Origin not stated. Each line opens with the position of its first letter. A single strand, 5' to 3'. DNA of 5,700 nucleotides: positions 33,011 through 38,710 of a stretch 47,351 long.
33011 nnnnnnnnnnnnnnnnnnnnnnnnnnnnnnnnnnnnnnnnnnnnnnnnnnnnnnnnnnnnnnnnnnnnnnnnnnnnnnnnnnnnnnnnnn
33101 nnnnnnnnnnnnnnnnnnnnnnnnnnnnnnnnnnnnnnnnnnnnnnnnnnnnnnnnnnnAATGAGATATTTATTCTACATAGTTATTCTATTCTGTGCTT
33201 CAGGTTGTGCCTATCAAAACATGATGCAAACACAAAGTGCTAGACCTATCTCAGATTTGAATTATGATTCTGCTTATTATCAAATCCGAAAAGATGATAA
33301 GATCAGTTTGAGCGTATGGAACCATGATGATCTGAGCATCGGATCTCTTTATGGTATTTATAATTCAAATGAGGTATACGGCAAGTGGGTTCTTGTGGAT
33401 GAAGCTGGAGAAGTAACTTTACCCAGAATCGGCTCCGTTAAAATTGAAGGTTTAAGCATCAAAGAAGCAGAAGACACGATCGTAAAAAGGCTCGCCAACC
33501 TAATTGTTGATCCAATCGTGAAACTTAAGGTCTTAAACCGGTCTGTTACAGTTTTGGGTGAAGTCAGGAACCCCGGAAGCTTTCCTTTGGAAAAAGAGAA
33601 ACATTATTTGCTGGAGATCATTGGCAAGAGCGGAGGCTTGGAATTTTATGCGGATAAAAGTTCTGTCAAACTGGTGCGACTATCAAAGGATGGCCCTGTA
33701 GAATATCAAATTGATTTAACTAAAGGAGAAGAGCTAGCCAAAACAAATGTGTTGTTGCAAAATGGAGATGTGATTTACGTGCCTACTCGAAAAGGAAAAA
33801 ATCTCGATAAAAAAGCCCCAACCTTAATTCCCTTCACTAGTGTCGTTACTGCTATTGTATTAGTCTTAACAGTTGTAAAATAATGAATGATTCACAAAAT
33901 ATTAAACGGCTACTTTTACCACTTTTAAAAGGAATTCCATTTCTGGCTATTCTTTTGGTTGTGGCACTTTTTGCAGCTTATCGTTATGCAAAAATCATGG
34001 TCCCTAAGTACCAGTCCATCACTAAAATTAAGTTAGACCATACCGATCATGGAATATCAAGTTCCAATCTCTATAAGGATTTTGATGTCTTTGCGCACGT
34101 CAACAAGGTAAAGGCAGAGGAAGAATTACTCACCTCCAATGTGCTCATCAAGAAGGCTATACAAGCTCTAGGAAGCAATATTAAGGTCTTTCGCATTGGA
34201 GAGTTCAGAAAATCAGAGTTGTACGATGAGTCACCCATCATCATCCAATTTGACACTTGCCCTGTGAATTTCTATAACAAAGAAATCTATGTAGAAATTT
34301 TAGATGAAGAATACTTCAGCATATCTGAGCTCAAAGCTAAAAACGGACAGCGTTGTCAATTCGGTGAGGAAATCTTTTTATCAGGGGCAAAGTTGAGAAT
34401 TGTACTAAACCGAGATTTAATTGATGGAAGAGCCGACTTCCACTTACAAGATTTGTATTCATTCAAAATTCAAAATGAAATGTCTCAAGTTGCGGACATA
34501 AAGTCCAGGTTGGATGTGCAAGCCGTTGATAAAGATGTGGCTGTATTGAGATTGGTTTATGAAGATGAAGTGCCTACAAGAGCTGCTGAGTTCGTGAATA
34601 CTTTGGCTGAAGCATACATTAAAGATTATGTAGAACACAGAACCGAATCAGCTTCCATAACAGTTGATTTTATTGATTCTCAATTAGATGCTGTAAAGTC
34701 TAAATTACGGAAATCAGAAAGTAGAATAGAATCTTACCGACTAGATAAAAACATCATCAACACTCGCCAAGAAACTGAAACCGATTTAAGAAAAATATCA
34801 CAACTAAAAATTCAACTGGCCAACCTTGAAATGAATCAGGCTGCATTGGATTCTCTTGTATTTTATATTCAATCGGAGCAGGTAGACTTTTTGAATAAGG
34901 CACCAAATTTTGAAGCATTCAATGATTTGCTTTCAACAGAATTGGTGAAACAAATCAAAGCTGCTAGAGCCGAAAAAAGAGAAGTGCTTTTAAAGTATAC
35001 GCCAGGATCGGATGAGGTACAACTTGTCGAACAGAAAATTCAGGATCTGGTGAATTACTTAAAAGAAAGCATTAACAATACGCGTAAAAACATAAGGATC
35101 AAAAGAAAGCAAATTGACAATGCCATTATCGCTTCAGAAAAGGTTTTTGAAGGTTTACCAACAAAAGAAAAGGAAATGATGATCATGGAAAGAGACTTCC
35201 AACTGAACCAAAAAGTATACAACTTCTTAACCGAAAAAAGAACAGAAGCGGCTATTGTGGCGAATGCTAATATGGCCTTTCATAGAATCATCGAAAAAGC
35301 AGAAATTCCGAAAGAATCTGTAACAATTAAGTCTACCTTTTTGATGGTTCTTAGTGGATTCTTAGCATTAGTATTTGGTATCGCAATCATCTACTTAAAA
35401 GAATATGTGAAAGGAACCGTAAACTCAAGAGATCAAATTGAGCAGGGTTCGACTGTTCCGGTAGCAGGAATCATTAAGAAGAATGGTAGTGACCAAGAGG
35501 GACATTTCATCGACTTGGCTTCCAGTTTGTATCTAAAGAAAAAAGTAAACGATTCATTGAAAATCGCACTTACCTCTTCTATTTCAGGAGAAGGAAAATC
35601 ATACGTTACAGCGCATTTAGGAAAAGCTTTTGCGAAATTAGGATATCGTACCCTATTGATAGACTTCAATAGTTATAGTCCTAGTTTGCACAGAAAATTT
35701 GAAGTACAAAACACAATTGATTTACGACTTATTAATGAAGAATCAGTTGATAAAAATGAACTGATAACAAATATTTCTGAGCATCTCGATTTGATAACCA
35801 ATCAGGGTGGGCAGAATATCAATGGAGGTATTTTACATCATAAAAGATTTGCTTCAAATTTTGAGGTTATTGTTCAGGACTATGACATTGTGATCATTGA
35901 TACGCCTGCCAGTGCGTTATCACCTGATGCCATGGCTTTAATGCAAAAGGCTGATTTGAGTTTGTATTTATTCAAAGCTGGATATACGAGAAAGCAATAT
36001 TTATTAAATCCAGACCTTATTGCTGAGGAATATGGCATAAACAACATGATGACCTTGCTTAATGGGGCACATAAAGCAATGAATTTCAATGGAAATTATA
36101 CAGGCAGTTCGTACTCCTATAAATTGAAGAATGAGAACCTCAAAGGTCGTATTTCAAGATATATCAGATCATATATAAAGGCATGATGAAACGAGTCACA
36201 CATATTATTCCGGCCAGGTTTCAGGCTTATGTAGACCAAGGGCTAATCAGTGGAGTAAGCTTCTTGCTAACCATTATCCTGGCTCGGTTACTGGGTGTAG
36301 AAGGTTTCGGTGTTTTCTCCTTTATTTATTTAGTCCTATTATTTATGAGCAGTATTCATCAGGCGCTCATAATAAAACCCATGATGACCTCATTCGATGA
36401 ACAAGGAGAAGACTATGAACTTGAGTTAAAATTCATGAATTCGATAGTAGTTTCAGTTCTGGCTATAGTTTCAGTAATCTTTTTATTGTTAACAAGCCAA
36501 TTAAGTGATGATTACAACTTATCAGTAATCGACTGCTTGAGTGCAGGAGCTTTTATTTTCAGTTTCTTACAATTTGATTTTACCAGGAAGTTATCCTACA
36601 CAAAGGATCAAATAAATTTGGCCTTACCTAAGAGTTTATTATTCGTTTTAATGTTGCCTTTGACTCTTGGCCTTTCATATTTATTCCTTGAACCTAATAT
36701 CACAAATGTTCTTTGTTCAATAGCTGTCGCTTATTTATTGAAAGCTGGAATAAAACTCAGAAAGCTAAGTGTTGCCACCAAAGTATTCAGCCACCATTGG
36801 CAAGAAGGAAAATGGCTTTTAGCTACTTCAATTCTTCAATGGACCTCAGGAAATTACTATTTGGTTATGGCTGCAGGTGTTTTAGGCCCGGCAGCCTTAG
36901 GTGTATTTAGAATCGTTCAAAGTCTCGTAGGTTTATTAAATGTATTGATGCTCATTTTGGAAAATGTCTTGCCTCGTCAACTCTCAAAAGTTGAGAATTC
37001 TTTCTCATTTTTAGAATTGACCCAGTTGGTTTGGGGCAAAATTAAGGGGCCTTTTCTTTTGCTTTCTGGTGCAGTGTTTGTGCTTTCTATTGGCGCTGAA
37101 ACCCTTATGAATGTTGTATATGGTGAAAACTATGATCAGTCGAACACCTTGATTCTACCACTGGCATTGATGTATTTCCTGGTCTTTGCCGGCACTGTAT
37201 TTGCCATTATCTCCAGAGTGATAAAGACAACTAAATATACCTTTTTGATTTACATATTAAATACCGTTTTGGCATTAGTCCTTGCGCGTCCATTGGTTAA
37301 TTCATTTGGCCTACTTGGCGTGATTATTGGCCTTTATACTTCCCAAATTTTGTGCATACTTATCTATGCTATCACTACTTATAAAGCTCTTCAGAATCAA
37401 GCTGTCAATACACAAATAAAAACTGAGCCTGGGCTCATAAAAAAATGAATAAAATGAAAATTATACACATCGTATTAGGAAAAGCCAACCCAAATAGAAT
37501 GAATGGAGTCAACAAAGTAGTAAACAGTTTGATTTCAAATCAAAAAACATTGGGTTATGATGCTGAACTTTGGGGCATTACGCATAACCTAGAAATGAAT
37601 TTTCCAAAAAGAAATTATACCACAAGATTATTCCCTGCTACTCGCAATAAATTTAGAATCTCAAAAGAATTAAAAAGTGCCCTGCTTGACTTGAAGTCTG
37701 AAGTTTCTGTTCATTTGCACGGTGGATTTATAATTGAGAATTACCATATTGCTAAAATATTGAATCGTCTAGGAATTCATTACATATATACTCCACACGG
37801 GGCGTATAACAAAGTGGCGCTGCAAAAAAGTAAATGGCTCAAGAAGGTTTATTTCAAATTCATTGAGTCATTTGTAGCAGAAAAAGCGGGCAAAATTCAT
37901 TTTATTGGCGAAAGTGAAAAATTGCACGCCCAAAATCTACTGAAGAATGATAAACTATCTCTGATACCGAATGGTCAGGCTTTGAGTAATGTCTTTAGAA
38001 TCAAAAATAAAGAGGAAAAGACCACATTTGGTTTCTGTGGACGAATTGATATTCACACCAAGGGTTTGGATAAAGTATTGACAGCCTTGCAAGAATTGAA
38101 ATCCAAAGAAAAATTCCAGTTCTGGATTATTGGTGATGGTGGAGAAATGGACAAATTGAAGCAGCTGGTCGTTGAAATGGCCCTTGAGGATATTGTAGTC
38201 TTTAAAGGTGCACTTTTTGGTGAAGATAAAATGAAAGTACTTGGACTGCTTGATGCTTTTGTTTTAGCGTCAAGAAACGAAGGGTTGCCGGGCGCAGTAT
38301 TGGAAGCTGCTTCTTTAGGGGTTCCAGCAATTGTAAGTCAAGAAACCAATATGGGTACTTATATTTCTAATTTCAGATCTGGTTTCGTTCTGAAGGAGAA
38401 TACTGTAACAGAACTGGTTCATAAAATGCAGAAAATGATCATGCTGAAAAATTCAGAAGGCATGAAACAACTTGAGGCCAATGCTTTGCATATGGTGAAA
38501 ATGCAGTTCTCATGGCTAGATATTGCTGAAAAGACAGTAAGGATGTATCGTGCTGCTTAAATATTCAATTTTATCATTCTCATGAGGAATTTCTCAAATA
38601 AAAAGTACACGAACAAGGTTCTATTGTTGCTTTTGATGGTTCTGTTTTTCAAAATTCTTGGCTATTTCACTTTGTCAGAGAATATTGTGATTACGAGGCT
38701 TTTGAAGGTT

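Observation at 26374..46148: Reiterated 34-bp composite element (palindrome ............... plus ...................) phased 88-90 bp upstream of sigma54-like GG-N10-(T/G)C boxes across the EPS/adhesin island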

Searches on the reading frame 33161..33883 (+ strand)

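Call 5: search_protein_families(library=pfam, proteins=[window:33161-33883:+])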
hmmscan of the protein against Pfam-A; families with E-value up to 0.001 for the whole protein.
window:33161-33883:+ (240 aa): 3 families
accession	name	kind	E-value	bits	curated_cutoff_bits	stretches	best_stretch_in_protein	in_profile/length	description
PF02563.21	Poly_export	-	5.2e-18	65.4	28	1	38-124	5-76/77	Polysaccharide biosynthesis/export protein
PF22461.2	SLBB_2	-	8e-13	48.7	27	1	128-207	2-79/79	SLBB domain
PF10531.15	SLBB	-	5.9e-09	36.1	27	1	129-182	2-53/55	SLBB domain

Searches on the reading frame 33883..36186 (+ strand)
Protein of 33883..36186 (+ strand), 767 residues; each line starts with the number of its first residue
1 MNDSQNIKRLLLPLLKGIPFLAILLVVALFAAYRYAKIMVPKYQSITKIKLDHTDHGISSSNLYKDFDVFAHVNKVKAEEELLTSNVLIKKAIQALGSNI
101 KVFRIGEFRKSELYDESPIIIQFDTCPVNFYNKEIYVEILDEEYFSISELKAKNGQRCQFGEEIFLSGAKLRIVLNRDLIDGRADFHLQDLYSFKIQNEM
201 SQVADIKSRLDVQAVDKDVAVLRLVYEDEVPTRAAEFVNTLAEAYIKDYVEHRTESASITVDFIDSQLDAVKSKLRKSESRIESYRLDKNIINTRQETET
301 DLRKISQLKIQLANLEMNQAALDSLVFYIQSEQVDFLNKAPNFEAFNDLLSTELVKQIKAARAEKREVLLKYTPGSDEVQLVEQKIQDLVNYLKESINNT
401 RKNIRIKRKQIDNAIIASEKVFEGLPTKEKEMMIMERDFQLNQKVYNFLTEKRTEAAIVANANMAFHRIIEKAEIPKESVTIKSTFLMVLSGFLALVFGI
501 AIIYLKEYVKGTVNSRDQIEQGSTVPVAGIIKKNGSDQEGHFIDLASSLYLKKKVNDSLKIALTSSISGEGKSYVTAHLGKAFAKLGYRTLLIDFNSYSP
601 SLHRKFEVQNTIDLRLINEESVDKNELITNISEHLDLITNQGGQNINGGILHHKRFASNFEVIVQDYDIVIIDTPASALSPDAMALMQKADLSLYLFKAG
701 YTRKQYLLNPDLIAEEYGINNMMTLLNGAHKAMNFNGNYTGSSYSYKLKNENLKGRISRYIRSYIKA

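Call 5: search_protein_families(library=pfam, proteins=[window:33883-36186:+])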
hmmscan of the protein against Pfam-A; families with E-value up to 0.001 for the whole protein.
window:33883-36186:+ (767 aa): 7 families
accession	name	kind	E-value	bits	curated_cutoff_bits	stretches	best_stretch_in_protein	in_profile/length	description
PF13807.11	GNVR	-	2.3e-12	47.1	27.7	1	429-507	3-81/82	G-rich domain on putative tyrosine kinase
PF02706.20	Wzz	-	9e-09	36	25.5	1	6-96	4-91/91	Chain length determinant protein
PF01656.29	CbiA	-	2.2e-07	31.3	25.4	1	561-630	1-54/125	CobQ/CobB/MinD/ParA nucleotide binding domain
PF13614.12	AAA_31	-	3.8e-06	27.4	27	1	561-678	4-129/177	AAA domain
PF06564.18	CBP_BcsQ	-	7.7e-06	26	21.3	1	562-699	5-147/234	Cellulose biosynthesis protein BcsQ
PF09140.17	MipZ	-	3.5e-05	23.7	20.7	1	566-680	8-113/262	ATPase MipZ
PF10609.15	ParA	-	0.00026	20.9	27.1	1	560-676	5-121/246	NUBPL iron-transfer P-loop NTPase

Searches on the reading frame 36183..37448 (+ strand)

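Call 5: search_protein_families(library=pfam, proteins=[window:36183-37448:+])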
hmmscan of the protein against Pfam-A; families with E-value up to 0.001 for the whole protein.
window:36183-37448:+ (421 aa): 1 family
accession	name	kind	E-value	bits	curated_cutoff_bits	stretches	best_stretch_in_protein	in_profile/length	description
PF13440.11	Polysacc_synt_3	-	4.8e-07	29.7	23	1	32-320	1-291/293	Polysaccharide biosynthesis protein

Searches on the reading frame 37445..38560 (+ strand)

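Call 5: search_protein_families(library=pfam, proteins=[window:37445-38560:+])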
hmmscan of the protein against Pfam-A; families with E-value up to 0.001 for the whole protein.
window:37445-38560:+ (371 aa): 5 families
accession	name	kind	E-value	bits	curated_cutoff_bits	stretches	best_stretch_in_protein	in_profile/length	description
PF00534.26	Glycos_transf_1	-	8.8e-27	94.2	26.4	1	185-347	8-169/172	Glycosyl transferases group 1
PF13692.12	Glyco_trans_1_4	-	1.6e-22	80.7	27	1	193-332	2-140/142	Glycosyl transferases group 1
PF13439.12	Glyco_transf_4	-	2.3e-08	34.7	28.5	1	20-177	2-165/170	Glycosyltransferase Family 4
PF20706.3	GT4-conflict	-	4.3e-08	33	26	1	187-314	192-327/385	Family 4 Glycosyltransferase in conflict systems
PF13579.12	Glyco_trans_4_4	-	4.1e-06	27.7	29.7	1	21-177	2-158/158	Glycosyl transferase 4-like domain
